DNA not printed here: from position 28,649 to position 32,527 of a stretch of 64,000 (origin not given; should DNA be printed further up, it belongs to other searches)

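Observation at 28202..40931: Module of five or six fibre genes sharing one N-terminal anchor domain but different distal domains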

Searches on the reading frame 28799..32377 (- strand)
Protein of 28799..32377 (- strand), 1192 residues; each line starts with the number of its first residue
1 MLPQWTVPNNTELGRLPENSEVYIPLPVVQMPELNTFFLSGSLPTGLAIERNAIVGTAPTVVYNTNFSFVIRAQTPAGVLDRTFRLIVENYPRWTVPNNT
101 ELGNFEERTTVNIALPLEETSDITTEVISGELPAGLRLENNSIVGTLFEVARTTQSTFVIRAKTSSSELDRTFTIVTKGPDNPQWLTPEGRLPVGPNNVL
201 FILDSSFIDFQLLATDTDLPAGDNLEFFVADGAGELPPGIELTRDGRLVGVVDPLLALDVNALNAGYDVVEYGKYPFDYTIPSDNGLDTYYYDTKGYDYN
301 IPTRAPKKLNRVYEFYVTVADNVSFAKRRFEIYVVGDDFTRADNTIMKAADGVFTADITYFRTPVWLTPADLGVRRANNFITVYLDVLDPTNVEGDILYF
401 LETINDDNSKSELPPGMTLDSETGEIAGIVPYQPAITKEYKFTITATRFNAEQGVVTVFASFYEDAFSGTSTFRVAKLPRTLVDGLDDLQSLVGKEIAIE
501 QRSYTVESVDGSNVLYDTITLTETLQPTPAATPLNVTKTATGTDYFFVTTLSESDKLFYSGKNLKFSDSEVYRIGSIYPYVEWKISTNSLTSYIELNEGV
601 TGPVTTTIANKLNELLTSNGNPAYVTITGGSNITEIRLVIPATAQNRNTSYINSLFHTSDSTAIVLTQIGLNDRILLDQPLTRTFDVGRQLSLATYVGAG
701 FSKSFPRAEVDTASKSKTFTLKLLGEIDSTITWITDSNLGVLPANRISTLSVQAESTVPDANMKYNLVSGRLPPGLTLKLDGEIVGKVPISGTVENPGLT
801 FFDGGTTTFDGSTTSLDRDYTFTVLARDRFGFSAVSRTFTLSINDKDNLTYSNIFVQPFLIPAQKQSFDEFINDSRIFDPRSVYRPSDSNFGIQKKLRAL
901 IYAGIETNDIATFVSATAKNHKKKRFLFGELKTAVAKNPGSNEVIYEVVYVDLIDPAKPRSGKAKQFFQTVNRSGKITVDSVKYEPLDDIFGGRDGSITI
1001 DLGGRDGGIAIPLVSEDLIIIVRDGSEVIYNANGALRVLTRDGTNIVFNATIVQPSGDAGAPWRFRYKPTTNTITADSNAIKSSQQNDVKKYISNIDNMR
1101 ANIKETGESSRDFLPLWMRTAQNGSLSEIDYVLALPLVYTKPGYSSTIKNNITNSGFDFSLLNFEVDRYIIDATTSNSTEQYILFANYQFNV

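Call 5: search_protein_families(library=pfam, proteins=[window:28799-32377:-], max_evalue=0.1)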
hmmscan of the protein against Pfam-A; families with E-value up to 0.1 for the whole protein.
window:28799-32377:- (1192 aa): 1 family
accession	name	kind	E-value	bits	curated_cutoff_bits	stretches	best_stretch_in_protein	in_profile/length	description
PF05345.18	He_PIG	-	2.6e-15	57.1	24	3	378-456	16-89/96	Putative Ig domain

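Call 7: search_protein_families(library=phrogs, proteins=[window:28799-32377:-], max_evalue=0.01)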
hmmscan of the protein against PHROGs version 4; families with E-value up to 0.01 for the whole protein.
window:28799-32377:- (1192 aa): 1 family
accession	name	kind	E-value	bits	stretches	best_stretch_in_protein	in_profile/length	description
phrog_13786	-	transcription regulation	0.0098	16.8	0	607-634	3-30/68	transcriptional regulator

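Call 22: search_solved_structures(query=window:28799-32377:-, max_evalue=1, show_alignments=2)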
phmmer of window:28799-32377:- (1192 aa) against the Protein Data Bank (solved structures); distinct sequences matched with E-value up to 1: 1.
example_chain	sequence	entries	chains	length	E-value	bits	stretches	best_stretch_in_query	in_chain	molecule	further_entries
4dox_A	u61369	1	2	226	0.61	11.2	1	600-642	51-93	Coat protein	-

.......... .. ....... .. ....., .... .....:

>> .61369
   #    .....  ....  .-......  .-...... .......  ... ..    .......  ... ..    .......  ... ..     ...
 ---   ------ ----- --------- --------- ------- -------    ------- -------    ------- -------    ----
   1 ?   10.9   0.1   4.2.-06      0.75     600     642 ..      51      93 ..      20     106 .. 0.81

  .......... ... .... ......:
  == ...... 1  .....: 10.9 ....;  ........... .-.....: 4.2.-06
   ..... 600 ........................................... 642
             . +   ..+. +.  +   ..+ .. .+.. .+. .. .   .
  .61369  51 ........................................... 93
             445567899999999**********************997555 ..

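Call 31: search_protein_families(library=ncbifam, proteins=[window:28799-32377:-], max_evalue=0.1)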
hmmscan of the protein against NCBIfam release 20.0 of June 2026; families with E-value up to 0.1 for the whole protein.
window:28799-32377:- (1192 aa): 0 families

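Call 32: find_homologous_proteins(query=window:28799-32377:-, max_evalue=0.001)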
Query window:28799-32377:- (1192 aa): 1705 proteins with E <= 0.001 among 8000 candidates; the best 120 are listed.
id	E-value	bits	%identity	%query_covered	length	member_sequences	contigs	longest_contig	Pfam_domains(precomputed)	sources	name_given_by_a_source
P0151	0.0e+0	2539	95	100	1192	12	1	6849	PF05345.19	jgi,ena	jgi:hypothetical protein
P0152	0.0e+0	2534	97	100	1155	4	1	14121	PF05345.19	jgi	-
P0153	0.0e+0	2315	85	100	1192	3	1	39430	PF05345.19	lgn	-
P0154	0.0e+0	2248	85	100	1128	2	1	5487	PF05345.19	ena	-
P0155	0.0e+0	2229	84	100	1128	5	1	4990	PF05345.19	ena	-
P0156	0.0e+0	1609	66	92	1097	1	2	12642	PF05345.19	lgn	-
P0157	0.0e+0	1589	65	92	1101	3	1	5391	PF05345.19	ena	-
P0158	0.0e+0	1586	65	92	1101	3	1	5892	PF05345.19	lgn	-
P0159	0.0e+0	1529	58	100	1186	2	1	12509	PF05345.19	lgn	-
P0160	0.0e+0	1527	67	76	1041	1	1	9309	PF05345.19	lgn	-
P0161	0.0e+0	1510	63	92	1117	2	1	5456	PF05345.19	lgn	-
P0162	0.0e+0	1506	62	92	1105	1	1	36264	PF05345.19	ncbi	-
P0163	0.0e+0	1487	64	76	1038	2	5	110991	PF05345.19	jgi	jgi:hypothetical protein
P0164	0.0e+0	1486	59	84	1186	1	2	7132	PF05345.19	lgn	-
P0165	0.0e+0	1478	62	92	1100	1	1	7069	PF05345.19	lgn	-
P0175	0.0e+0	1392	58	92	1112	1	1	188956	PF05345.19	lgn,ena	-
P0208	0.0e+0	1319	59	75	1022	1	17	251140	PF05345.19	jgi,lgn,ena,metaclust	metaclust:\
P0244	0.0e+0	1115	49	92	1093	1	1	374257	PF05345.19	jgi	jgi:hypothetical protein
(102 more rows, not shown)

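Call 33: find_encoding_contigs(protein=P0175, flank=10000, max_places=1)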
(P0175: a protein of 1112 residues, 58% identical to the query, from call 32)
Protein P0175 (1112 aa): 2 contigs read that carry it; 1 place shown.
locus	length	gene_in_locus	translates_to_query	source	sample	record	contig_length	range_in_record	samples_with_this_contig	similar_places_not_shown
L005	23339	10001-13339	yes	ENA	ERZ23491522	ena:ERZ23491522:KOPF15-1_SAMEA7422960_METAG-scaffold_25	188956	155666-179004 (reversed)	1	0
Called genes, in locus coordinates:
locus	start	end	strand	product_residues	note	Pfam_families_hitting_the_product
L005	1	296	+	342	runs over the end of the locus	PF03851:UvdE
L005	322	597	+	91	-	-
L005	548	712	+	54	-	-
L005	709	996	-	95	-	-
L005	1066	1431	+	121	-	PF01521:Fe-S_biosyn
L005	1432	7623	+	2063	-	-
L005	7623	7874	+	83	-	PF07880:T4_gp9_10_N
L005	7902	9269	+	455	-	-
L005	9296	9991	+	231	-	-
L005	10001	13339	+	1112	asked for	PF05345:He_PIG (faint)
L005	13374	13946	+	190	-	-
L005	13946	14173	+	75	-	-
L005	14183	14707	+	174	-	PF07733:DNA_pol3_alpha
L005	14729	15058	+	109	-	-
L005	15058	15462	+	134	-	-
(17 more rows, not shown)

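Call 34: find_encoding_contigs(protein=P0244, flank=10000, max_places=1)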
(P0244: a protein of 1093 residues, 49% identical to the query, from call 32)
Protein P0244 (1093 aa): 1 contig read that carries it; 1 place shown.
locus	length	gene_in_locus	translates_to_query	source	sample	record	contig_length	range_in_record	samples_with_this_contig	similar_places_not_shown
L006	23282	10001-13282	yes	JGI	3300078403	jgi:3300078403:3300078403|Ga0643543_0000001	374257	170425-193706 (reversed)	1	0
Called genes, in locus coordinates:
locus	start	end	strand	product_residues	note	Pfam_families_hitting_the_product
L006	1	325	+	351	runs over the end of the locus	PF03851:UvdE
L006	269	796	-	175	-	-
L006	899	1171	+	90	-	PF27944:CEP162_coil_mid (weak)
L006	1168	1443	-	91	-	-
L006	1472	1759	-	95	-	-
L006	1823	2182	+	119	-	PF01521:Fe-S_biosyn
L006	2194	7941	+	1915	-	-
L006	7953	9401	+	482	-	-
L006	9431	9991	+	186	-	-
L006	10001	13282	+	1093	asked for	PF05345:He_PIG (faint)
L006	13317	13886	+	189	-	-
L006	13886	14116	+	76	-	-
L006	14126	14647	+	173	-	PF07733:DNA_pol3_alpha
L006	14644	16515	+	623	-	PF02310:B12-binding (weak), PF04055:Radical_SAM (weak)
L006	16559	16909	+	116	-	-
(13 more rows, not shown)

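Call 35: find_encoding_contigs(protein=P0208, flank=10000, max_places=1)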
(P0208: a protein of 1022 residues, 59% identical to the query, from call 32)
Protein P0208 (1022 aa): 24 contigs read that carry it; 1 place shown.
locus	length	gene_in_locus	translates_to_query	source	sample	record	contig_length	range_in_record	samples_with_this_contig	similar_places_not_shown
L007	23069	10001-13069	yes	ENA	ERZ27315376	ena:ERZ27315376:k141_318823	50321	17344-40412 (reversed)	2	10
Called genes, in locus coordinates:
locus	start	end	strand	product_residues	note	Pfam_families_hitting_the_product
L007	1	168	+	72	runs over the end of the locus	-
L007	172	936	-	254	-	PF19835:SegE_GIY-YIG (faint)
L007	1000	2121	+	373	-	PF03851:UvdE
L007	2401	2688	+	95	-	-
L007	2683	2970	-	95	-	-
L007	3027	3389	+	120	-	PF01521:Fe-S_biosyn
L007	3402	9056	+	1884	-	-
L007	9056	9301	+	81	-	PF07880:T4_gp9_10_N (weak)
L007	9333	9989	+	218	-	-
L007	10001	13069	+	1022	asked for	PF05345:He_PIG (faint)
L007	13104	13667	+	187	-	-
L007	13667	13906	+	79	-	-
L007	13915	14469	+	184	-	PF07733:DNA_pol3_alpha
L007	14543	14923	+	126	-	-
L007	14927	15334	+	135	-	PF00166:Cpn10 (weak)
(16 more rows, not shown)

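Call 38: search_solved_structures(query=A2, max_evalue=1, show_alignments=3)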
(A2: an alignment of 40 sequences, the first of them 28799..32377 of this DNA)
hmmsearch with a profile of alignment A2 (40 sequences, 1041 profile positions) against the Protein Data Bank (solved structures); distinct sequences matched with E-value up to 1: 0.

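Call 42: find_related_loci(query=A2, collection=viral_contigs, flank=10000)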
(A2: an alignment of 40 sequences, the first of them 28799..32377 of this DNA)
Query A2 (1192 aa) in viral_contigs; peptide patterns used: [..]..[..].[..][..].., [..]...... (x = any residue, [..] = any of these).
597 stretches matched a pattern (row limit reached: there are more); 574 encode a relative of the query (tblastn E <= 1e-3); the best 80 are kept; 79 distinct loci.
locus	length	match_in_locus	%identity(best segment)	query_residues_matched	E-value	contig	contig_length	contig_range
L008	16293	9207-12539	57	1-1192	0e+0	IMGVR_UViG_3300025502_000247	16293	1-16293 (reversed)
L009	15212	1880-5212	57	1-1192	0e+0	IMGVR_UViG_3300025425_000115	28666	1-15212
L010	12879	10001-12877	57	1-914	0e+0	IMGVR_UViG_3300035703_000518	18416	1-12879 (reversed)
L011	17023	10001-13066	59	1-1192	0e+0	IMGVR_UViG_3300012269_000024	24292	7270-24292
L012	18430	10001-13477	45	2-1190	0e+0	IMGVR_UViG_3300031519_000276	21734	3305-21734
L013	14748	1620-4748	56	1-1192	0e+0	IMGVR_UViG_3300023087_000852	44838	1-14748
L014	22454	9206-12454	47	94-1192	0e+0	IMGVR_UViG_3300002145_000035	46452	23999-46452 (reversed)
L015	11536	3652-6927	46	1-1191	0e+0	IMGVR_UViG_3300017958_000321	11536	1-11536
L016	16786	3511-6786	46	1-1191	0e+0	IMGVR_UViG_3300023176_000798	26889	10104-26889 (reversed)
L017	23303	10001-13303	44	1-1192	0e+0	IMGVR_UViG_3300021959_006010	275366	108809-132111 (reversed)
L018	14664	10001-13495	44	3-1191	0e+0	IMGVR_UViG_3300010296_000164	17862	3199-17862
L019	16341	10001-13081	52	1-1192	0e+0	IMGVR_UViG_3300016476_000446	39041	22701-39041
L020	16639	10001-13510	44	5-1192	0e+0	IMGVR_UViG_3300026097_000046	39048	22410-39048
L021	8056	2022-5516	44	5-1192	0e+0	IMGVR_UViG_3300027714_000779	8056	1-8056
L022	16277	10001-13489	42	3-1191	0e+0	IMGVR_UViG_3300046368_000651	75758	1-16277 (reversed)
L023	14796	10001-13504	43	5-1192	0e+0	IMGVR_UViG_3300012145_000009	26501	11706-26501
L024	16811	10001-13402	43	5-1192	0e+0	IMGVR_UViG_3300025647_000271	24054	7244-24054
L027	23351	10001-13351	43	1-1192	0e+0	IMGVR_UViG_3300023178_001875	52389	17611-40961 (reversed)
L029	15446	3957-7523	41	5-1192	0e+0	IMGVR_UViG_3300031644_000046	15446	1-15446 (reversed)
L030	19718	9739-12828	43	94-1192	0e+0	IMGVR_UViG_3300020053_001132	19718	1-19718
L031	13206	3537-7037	41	5-1192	0e+0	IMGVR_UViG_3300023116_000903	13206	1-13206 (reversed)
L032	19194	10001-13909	47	2-1192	0e+0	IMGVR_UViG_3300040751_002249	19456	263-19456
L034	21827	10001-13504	43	5-1192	0e+0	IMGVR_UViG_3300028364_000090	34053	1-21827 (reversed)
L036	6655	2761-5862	42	1-1192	0e+0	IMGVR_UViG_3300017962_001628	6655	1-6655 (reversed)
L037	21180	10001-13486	41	1-1192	0e+0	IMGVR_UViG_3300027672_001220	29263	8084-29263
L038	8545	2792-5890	42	1-1192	0e+0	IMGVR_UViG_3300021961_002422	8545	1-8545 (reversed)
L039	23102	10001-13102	41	1-1192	0e+0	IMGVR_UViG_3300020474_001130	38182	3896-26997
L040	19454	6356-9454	42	1-1192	0e+0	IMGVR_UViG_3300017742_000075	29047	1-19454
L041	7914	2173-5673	40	5-1192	0e+0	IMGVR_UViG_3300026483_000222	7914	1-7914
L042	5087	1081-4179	42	1-1192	0e+0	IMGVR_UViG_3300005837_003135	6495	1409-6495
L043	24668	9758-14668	44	2-1192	0e+0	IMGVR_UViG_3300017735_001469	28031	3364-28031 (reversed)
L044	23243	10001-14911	44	2-1192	0e+0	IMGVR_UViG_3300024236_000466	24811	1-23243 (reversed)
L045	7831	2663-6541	44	2-1192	0e+0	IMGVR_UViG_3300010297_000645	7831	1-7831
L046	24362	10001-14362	44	5-1192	0e+0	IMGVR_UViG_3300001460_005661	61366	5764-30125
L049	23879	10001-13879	44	2-1192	0e+0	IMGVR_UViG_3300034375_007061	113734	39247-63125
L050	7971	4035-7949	44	2-1192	0e+0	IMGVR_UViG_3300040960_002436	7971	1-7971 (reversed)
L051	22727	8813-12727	44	2-1192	0e+0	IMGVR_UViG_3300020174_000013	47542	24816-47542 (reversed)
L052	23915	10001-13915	44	2-1192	0e+0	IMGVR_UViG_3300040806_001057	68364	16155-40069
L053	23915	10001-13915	44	2-1192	0e+0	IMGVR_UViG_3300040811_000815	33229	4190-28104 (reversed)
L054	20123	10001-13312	46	1-1192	0e+0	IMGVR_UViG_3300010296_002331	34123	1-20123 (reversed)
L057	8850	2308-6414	42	2-1192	0e+0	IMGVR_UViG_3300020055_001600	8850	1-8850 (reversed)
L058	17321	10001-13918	42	2-1192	0e+0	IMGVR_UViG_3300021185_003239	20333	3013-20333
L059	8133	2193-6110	42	2-1192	0e+0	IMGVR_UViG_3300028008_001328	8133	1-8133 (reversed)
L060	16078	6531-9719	42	94-1192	0e+0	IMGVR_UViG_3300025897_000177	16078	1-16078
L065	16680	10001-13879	44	2-1192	0e+0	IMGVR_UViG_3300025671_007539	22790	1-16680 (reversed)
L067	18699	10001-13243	40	5-1192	0e+0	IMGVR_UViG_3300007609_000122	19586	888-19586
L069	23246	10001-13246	47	5-1192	0e+0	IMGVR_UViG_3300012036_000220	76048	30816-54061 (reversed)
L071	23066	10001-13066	59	1-1192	0e+0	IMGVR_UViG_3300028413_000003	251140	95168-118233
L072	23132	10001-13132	60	1-1192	0e+0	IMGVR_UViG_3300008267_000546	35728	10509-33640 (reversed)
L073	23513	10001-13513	44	2-1192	0e+0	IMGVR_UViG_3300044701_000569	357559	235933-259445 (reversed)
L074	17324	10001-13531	51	5-1192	1e-150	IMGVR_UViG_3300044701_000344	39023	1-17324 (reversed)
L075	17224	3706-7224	51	1-1192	3e-149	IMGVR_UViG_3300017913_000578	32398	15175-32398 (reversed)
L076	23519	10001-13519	51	1-1192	3e-149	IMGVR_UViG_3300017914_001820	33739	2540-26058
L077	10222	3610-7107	51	5-1192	3e-148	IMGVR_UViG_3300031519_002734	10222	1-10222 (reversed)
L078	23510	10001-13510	50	1-1192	8e-148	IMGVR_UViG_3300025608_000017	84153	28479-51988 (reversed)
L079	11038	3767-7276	51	1-1192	7e-147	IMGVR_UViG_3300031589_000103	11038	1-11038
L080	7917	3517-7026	51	1-1192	6e-147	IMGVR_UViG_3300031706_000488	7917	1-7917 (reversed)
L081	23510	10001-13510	50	1-1192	6e-147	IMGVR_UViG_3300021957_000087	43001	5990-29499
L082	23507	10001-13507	51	1-1192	4e-145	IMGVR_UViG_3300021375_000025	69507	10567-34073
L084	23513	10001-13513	50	1-1192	9e-148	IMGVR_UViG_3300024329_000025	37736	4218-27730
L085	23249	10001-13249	47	94-1192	0e+0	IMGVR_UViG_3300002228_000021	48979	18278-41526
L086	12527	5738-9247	50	1-1192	1e-142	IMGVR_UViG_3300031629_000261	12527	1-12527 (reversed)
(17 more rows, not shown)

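Call 44: search_dna_similar(query=window:28799-32377:-, collection=phages, mode=protein, max_rows=30, max_evalue=0.001)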
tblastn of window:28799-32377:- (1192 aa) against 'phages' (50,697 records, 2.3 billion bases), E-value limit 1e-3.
Records with a match: 3; places in all: 3; records where one place covers at least 80% of the query: 0.
Best place of each record, by identity: <60% 3.
By first word of the organism name: Agrobacterium 2; Pelagibacter 1.
By host as written in the record: Agrobacterium tumefaciens C58 2; Candidatus Pelagibacter ubique HTCC1062 1.
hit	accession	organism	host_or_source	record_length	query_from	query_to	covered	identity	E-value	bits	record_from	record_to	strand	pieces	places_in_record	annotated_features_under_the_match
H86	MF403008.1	Agrobacterium phage Atu_ph07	Agrobacterium tumefaciens C58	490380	39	1182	49%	27.4%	5e-10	171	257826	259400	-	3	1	extracellular serine proteinase precursor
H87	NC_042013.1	Agrobacterium phage Atu_ph07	Agrobacterium tumefaciens C58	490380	39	1182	49%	27.4%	5e-10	171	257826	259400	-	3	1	protease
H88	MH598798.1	Pelagibacter phage HTVC022P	Candidatus Pelagibacter ubique HTCC1062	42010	71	178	9%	33.1%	2e-5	55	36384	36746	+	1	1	hypothetical protein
